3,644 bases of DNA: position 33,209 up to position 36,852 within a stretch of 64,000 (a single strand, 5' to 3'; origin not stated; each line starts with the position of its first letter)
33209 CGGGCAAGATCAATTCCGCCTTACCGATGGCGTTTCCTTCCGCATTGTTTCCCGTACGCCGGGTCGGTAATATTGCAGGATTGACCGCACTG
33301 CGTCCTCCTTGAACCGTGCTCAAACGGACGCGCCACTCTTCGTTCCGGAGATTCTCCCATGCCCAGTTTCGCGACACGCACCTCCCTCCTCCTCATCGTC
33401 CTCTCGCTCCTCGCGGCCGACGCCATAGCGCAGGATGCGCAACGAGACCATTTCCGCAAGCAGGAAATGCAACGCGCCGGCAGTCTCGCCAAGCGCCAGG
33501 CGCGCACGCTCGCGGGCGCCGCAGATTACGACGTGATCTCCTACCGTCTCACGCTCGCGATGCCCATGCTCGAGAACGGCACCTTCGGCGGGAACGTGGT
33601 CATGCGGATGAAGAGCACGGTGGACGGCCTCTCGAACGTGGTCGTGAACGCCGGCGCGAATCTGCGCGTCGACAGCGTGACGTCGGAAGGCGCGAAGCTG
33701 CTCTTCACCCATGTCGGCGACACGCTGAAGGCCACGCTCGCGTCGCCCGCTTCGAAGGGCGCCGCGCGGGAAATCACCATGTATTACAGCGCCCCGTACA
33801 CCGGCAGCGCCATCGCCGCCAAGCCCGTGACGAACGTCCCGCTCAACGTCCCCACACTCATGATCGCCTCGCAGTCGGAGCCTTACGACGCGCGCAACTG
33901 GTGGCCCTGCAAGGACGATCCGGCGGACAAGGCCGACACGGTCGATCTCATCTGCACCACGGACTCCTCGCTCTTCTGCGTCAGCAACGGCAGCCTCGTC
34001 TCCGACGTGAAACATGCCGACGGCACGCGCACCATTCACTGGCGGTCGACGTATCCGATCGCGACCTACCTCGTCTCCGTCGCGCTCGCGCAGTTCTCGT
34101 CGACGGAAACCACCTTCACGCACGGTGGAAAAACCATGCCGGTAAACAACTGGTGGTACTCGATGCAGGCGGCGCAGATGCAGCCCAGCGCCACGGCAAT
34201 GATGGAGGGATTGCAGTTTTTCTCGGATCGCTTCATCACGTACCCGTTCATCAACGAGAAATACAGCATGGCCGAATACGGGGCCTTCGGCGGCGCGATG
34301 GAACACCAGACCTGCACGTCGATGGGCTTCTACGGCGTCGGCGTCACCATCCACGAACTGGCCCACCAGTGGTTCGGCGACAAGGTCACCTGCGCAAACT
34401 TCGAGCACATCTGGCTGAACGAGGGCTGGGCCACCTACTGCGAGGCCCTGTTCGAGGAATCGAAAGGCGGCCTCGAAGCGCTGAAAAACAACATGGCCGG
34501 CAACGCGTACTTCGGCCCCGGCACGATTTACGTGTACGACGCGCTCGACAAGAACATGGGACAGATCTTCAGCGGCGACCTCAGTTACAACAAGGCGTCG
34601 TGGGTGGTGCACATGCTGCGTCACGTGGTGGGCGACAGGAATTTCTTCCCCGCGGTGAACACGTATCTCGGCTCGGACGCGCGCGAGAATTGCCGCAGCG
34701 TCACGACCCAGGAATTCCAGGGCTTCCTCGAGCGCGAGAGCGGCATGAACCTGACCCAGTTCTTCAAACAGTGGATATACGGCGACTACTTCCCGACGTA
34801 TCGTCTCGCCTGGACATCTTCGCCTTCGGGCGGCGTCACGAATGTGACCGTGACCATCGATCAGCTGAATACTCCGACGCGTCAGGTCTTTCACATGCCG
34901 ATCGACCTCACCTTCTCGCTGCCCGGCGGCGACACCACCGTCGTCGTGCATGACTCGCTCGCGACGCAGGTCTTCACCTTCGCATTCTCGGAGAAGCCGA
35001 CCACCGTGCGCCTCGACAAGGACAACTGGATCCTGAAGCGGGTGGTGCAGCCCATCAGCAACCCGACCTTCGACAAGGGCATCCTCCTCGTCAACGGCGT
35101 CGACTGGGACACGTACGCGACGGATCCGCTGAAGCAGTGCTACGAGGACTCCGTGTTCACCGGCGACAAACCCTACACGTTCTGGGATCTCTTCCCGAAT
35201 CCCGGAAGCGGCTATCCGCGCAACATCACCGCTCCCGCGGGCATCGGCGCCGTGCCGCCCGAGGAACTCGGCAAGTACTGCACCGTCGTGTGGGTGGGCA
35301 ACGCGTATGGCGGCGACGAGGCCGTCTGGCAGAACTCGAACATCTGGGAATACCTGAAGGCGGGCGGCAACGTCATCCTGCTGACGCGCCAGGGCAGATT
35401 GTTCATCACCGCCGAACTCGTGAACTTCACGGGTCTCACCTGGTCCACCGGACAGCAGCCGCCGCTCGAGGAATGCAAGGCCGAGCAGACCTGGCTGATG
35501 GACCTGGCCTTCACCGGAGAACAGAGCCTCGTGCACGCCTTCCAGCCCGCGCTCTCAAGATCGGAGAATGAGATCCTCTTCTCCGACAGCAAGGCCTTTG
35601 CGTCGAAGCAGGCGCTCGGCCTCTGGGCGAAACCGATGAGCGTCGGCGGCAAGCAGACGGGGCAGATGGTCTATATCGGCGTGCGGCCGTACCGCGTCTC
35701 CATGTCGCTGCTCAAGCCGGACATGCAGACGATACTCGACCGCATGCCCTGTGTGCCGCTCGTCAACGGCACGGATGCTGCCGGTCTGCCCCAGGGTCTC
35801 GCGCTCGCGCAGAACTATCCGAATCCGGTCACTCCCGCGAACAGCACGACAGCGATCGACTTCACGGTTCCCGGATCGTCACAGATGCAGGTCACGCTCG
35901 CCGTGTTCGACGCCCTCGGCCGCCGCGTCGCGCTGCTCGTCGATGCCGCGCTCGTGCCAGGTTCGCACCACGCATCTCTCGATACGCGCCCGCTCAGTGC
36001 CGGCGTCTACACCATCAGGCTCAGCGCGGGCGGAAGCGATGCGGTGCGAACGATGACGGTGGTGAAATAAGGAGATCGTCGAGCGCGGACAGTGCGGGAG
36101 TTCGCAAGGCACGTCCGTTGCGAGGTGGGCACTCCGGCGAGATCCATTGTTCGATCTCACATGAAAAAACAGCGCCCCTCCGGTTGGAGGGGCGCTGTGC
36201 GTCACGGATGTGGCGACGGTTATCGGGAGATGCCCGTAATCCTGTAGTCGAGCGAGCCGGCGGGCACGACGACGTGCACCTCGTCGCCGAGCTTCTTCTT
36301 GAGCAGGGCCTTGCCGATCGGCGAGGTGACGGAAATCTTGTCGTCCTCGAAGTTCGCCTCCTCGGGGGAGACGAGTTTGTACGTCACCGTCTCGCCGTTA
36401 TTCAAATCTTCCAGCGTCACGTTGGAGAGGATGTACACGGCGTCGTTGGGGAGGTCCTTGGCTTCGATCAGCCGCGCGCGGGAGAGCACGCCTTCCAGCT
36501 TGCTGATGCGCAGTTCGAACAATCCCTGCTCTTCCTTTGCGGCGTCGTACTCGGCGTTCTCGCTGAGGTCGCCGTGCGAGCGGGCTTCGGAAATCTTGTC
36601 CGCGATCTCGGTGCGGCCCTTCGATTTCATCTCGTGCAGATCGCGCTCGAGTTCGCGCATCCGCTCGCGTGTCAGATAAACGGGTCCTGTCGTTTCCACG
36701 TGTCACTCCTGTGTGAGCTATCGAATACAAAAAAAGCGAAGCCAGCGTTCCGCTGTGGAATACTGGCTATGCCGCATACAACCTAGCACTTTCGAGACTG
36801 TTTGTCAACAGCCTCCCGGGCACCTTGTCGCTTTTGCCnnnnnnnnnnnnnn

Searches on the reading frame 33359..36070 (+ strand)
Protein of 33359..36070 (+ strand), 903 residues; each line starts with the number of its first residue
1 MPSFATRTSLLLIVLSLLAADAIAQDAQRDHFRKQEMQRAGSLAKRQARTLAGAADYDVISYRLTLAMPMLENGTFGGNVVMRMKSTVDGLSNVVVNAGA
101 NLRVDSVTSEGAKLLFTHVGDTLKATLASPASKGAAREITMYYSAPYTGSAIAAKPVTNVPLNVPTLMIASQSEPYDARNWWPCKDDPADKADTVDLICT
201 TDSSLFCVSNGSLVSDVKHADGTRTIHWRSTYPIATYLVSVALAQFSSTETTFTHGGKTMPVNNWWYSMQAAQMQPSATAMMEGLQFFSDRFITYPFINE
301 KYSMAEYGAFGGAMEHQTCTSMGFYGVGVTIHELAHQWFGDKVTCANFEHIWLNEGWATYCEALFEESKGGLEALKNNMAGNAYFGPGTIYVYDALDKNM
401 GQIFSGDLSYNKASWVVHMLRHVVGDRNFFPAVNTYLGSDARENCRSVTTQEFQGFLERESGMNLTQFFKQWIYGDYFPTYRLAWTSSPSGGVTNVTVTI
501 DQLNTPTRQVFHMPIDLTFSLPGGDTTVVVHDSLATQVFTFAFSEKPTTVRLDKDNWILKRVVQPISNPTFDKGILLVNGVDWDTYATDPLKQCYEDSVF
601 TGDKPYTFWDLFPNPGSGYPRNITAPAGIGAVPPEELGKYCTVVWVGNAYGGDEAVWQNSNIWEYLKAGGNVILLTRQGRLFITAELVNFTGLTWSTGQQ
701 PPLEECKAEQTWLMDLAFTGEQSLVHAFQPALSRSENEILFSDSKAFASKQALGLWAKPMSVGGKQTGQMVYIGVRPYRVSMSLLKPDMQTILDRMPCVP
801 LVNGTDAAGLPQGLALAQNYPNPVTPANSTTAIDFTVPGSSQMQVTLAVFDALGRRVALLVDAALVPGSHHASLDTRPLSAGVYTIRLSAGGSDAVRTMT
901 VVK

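Call 3: search_protein_families(library=pfam, proteins=[window:33359-36070:+], max_evalue=1)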
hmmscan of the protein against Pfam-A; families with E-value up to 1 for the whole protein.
window:33359-36070:+ (903 aa): 4 families
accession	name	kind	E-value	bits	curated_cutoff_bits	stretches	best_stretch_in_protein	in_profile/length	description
PF01433.26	Peptidase_M1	-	6.4e-25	88.5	27.7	1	328-472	69-218/218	Peptidase family M1 domain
PF17900.6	Peptidase_M1_N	-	3.7e-15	56.9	25.8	1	61-238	4-186/186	Peptidase M1 N-terminal domain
PF18962.6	Por_Secre_tail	-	2e-05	25.2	27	1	820-898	2-72/75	Secretion system C-terminal sorting domain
PF13485.12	Peptidase_MA_2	-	0.035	14.3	32.4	1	325-436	65-170/201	Peptidase MA superfamily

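Call 4: search_protein_families(library=ncbifam, proteins=[window:33359-36070:+], max_evalue=1)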
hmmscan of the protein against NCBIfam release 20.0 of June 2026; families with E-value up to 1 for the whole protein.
window:33359-36070:+ (903 aa): 6 families
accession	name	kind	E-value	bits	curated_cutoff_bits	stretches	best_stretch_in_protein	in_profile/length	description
TIGR02412.1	pepN_strep_liv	equivalog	3.2e-18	65.5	591.2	1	171-474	122-440/832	aminopeptidase N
TIGR02411.1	leuko_A4_hydro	equivalog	3.5e-16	59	761.7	1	73-457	26-417/600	leukotriene-A(4) hydrolase/aminopeptidase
TIGR02414.1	pepN_proteo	equivalog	4.2e-12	45.1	718.2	1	206-526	148-490/868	aminopeptidase N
TIGR04183.1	Por_Secre_tail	domain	1.8e-07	31.1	23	1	820-897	2-67/72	T9SS type A sorting domain-containing protein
NF052323.1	T9SSA_dep_M6i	equivalog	0.00078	17.5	600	1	818-894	959-1030/1043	T9SS-dependent M6-like inactivated metalloprotease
TIGR04216.1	halo_surf_glyco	exception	0.24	9.6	400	1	73-139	202-265/784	HVO_2072 family ArtA-dependent S-layer glycoprotein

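Call 53: list_cluster_members(proteins=[window:33359-36067:+, window:36223-36702:-, window:36842-38065:-, window:24921-25610:-, window:23997-24842:+, window:25823-26734:-, window:26434-27042:-, P0173, P0176, P0177])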
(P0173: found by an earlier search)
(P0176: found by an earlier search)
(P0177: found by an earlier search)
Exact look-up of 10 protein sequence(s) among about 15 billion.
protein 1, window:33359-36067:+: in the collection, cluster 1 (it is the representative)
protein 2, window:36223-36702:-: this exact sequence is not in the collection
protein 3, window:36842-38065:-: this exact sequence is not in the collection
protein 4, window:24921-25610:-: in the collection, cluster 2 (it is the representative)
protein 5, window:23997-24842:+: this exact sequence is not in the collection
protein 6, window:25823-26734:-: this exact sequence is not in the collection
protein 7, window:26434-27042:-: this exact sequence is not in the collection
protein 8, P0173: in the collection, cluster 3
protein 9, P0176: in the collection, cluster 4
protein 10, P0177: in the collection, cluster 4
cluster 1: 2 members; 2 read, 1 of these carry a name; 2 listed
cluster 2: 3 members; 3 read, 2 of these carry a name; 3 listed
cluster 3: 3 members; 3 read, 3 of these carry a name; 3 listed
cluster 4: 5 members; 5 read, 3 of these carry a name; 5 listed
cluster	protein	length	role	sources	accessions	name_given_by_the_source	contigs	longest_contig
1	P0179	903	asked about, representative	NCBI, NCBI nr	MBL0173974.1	MAG: T9SS type A sorting domain-containing protein [Ignavibacteria bacterium] | T9SS type A sorting domain-containing protein [Ignavibacteria bacterium]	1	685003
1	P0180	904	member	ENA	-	-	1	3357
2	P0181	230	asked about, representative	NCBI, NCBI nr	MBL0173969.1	MAG: hypothetical protein IPP94_01685 [Ignavibacteria bacterium] | hypothetical protein [Ignavibacteria bacterium]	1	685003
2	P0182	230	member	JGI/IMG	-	hypothetical protein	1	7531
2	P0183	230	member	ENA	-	-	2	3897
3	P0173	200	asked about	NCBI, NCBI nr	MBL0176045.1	MAG: hypothetical protein IPP94_12400 [Ignavibacteria bacterium] | hypothetical protein [Ignavibacteria bacterium]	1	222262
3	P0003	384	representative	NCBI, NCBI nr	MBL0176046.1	MAG: T9SS type A sorting domain-containing protein [Ignavibacteria bacterium] | T9SS type A sorting domain-containing protein [Ignavibacteria bacterium]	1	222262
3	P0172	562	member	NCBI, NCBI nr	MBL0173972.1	MAG: T9SS type A sorting domain-containing protein [Ignavibacteria bacterium] | T9SS type A sorting domain-containing protein [Ignavibacteria bacterium]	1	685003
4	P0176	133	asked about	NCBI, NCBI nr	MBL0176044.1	MAG: S8 family serine peptidase [Ignavibacteria bacterium] | S8 family serine peptidase [Ignavibacteria bacterium]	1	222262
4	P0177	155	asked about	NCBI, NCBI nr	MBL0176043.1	MAG: S8 family serine peptidase [Ignavibacteria bacterium] | S8 family serine peptidase [Ignavibacteria bacterium]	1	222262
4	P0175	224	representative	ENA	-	-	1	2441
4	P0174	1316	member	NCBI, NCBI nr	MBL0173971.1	MAG: S8 family serine peptidase [Ignavibacteria bacterium] | S8 family serine peptidase [Ignavibacteria bacterium]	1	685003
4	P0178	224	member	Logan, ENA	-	-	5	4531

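Call 92: find_encoding_contigs(protein=P0180, flank=5000, max_places=3)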
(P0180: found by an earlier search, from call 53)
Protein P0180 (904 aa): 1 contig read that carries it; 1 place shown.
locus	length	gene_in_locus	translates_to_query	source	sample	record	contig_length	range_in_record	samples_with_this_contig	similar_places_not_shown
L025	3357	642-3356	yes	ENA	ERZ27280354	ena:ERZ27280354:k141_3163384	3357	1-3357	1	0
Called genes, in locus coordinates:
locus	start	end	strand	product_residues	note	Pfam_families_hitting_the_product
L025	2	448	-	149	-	?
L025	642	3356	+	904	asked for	PF17900:Peptidase_M1_N, PF01433:Peptidase_M1, PF18962:Por_Secre_tail (faint)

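Call 93: find_encoding_contigs(protein=P0182, flank=8000, max_places=3)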
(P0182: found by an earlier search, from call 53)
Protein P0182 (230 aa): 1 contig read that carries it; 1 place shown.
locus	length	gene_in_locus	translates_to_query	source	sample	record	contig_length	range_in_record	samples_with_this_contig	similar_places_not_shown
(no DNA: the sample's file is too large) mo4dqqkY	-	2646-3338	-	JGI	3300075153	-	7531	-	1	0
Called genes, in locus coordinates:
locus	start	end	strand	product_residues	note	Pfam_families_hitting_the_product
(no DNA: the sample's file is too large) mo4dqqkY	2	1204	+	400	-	?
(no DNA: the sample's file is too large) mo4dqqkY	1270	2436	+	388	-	PF25852:DUF6242_C (faint), PF15902:Sortilin-Vps10 (faint), PF15899:BNR_6 (faint)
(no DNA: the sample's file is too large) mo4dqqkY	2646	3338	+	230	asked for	-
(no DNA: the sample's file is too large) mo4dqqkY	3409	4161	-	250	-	-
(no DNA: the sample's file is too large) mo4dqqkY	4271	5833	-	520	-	PF02541:Ppx-GppA, PF21447:Ppx-GppA_III, PF01966:HD (weak)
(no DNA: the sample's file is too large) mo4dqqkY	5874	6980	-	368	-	PF01075:Glyco_transf_9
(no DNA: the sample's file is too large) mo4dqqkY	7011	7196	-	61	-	-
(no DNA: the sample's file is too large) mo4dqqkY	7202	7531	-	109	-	?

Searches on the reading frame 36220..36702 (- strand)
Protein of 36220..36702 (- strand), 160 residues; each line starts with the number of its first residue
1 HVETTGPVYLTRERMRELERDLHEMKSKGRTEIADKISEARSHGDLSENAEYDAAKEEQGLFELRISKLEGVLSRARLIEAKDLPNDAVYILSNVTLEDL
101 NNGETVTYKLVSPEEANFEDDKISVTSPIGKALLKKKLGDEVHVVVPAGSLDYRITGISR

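Call 51: search_protein_families(library=pfam, proteins=[window:36220-36702:-], max_evalue=0.01)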
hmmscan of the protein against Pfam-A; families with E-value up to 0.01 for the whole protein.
window:36220-36702:- (160 aa): 2 families
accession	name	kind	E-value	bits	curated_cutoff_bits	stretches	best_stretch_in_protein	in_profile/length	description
PF03449.20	GreA_GreB_N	-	9.7e-26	90.2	24.5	1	8-77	1-70/71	Transcription elongation factor, N-terminal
PF01272.25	GreA_GreB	-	1.3e-25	89.6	26.9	1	85-159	2-76/77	Transcription elongation factor, GreA/GreB, C-term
